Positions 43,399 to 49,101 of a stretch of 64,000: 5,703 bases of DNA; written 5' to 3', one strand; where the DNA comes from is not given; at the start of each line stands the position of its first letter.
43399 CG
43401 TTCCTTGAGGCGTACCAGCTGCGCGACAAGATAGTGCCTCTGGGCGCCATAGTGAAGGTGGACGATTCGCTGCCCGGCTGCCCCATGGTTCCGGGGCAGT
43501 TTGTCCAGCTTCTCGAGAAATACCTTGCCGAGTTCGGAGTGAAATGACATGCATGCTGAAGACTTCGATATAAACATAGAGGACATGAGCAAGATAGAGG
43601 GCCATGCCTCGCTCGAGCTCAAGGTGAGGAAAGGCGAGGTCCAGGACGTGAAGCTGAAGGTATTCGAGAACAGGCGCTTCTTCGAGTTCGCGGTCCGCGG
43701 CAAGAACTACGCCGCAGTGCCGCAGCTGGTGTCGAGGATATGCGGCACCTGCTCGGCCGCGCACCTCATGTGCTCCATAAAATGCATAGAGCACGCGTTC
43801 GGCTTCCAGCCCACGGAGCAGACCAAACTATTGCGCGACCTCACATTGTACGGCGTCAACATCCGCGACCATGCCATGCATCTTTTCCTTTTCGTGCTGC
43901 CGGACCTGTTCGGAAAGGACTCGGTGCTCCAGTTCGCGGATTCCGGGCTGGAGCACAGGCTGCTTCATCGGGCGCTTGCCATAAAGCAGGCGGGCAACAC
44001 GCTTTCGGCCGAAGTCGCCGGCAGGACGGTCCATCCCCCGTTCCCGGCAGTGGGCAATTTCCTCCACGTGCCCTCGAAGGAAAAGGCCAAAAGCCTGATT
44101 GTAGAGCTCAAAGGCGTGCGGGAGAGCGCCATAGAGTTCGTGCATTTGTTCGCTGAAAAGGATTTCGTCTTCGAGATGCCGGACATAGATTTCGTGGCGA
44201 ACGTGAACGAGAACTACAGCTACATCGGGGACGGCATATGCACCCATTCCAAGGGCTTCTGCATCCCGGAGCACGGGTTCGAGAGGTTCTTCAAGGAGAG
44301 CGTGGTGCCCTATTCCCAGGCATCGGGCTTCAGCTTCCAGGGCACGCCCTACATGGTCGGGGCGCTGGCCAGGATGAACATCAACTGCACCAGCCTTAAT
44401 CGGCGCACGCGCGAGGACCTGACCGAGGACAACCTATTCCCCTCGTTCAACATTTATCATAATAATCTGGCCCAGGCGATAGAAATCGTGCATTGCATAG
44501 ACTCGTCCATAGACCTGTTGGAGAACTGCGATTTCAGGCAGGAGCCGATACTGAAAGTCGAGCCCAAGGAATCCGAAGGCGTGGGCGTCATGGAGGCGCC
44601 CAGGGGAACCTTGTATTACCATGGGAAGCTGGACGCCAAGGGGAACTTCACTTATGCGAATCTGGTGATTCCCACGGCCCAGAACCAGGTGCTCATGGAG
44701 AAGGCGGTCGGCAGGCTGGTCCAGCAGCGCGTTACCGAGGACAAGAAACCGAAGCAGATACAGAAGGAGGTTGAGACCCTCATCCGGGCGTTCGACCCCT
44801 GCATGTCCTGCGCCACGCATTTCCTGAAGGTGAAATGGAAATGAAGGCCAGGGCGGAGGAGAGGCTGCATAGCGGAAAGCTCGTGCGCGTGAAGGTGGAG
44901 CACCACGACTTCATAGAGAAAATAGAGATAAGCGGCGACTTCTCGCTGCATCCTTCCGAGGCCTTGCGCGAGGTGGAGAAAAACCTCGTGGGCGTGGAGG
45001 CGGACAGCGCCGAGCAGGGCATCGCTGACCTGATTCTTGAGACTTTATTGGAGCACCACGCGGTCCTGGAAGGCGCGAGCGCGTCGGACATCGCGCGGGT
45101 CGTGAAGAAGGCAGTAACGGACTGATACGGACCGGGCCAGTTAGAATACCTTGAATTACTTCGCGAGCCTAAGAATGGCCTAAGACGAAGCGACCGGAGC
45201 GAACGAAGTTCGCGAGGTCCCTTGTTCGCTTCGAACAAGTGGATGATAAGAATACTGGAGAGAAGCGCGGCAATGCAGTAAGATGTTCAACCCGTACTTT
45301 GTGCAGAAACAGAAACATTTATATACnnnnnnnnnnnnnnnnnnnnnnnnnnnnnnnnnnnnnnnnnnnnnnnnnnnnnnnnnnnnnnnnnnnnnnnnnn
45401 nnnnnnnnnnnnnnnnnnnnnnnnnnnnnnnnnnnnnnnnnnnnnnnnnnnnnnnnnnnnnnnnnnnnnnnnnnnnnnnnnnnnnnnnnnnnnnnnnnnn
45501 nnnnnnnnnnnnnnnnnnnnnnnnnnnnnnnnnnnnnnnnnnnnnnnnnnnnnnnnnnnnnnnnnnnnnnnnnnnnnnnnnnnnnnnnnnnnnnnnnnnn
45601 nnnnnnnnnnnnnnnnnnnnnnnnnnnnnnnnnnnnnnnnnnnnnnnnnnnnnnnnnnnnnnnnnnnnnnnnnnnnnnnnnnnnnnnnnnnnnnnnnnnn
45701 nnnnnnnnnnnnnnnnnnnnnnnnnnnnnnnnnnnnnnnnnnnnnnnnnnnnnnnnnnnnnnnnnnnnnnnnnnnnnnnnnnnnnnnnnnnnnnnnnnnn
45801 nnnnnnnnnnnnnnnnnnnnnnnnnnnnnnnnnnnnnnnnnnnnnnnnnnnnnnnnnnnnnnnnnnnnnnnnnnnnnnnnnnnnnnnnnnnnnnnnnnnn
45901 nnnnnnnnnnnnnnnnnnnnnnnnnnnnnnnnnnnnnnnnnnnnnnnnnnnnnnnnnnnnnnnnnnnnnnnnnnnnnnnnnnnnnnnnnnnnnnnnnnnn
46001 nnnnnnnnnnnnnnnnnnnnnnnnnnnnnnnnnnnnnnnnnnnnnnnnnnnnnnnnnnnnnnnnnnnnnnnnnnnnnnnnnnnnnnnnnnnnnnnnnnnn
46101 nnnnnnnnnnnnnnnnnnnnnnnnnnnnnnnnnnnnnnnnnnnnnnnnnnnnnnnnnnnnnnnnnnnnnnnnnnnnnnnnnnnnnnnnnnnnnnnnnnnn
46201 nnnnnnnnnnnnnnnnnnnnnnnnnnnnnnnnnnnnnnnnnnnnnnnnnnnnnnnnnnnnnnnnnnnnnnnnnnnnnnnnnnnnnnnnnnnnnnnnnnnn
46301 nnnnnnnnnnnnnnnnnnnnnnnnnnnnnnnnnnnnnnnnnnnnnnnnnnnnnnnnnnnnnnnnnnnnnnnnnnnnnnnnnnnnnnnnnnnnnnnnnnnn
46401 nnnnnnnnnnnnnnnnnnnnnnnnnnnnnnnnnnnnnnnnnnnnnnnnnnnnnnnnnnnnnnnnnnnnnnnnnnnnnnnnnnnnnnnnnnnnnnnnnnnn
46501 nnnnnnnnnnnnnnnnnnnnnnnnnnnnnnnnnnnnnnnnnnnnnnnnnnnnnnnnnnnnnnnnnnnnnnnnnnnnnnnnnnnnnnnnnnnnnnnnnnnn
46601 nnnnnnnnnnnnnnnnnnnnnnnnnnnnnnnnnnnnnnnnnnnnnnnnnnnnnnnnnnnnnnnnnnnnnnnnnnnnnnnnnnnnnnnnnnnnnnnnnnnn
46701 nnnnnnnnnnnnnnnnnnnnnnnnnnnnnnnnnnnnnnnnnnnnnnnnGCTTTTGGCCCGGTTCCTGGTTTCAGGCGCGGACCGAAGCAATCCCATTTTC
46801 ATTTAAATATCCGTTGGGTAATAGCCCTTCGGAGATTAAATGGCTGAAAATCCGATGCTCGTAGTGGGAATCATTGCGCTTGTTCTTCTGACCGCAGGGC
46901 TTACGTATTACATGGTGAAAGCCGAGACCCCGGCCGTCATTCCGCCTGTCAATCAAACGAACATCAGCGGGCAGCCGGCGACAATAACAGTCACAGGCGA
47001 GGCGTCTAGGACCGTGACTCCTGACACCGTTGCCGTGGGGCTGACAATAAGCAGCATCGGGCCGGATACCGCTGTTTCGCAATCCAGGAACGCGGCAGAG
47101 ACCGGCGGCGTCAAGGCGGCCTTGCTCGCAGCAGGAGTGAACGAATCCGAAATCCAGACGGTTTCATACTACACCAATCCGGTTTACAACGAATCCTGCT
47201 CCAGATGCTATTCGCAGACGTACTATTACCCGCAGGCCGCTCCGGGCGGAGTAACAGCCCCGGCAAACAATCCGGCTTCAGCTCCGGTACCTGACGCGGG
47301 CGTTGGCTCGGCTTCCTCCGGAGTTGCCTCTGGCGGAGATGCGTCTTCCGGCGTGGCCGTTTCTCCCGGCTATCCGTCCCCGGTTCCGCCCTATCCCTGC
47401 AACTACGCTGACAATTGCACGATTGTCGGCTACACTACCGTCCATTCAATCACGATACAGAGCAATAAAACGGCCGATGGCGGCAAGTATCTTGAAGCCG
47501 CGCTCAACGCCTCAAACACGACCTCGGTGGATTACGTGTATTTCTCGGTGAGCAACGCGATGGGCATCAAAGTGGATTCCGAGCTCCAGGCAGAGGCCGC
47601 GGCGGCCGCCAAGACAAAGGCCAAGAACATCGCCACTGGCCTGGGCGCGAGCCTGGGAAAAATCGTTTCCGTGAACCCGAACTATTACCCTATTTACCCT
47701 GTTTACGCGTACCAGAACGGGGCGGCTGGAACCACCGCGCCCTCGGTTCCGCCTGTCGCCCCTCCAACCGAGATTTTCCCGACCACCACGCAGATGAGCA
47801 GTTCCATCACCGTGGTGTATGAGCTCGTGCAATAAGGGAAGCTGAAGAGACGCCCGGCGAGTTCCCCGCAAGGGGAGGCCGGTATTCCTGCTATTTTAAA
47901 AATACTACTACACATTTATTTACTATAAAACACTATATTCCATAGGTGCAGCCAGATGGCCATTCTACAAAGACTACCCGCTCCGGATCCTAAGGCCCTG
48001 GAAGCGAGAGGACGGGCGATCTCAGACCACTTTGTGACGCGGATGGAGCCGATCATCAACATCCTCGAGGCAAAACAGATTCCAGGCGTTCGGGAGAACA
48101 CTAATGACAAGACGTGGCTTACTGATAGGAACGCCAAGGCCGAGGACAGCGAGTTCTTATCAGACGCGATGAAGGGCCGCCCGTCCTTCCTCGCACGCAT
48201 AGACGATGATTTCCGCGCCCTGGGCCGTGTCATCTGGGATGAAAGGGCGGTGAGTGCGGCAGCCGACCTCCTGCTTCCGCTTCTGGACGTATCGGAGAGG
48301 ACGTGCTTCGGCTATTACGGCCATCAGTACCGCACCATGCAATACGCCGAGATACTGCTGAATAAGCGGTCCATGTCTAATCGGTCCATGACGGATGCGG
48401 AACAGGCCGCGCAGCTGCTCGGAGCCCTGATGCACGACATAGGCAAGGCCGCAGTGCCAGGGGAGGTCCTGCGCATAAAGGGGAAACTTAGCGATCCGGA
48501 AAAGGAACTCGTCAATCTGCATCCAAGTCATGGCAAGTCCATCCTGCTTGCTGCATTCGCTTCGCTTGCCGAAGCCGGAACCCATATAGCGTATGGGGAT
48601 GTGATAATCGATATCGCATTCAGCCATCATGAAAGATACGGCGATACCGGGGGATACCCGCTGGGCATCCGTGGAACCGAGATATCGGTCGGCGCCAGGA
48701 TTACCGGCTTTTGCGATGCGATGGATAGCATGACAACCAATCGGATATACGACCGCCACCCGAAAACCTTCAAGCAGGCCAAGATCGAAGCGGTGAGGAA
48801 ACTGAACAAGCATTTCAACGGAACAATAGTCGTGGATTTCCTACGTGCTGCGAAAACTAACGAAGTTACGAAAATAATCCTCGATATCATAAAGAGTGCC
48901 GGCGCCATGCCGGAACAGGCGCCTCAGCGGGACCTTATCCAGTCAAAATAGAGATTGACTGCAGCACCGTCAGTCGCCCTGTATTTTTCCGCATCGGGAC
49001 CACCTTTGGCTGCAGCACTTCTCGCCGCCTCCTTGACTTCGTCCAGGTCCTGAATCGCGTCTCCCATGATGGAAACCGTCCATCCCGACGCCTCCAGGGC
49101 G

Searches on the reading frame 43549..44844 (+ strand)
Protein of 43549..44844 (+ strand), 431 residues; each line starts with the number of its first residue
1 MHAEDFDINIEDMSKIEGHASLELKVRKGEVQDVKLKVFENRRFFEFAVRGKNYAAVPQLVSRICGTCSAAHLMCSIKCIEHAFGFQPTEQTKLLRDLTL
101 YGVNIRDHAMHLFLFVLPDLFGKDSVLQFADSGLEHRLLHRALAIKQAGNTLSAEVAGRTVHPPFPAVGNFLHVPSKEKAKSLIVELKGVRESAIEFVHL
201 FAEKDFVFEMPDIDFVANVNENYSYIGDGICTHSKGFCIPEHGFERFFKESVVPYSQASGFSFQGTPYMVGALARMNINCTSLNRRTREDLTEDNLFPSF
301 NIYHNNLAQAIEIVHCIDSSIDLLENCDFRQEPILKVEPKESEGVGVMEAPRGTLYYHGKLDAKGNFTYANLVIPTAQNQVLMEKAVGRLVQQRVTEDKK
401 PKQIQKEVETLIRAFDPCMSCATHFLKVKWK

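Call 10: search_protein_families(library=pfam, proteins=[window:43549-44844:+])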
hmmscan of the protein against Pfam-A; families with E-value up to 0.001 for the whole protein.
window:43549-44844:+ (431 aa): 1 family
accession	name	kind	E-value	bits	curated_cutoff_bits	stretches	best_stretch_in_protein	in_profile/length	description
PF00374.24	NiFeSe_Hases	-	1.3e-25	90.8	25.8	2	43-113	1-71/508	Nickel-dependent hydrogenase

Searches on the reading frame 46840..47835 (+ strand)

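Call 56: search_protein_families(library=pfam, proteins=[window:46840-47835:+])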
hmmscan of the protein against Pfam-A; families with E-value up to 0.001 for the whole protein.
window:46840-47835:+ (331 aa): 1 family
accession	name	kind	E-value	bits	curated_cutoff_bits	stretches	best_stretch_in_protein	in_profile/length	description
PF04402.19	SIMPL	-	2.6e-33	116.4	25.2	1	49-327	1-205/205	Protein of unknown function (DUF541)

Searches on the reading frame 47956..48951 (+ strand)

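Call 63: search_protein_families(library=pfam, proteins=[window:47956-48951:+])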
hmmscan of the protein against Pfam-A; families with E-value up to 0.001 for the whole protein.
window:47956-48951:+ (331 aa): 2 families
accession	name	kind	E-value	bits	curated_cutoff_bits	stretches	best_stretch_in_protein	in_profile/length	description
PF13487.12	HD_5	-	1.5e-15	57.7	27.2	1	139-275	27-154/170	HD domain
PF01966.28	HD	-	4.5e-10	40.3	22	1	120-259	1-116/116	HD domain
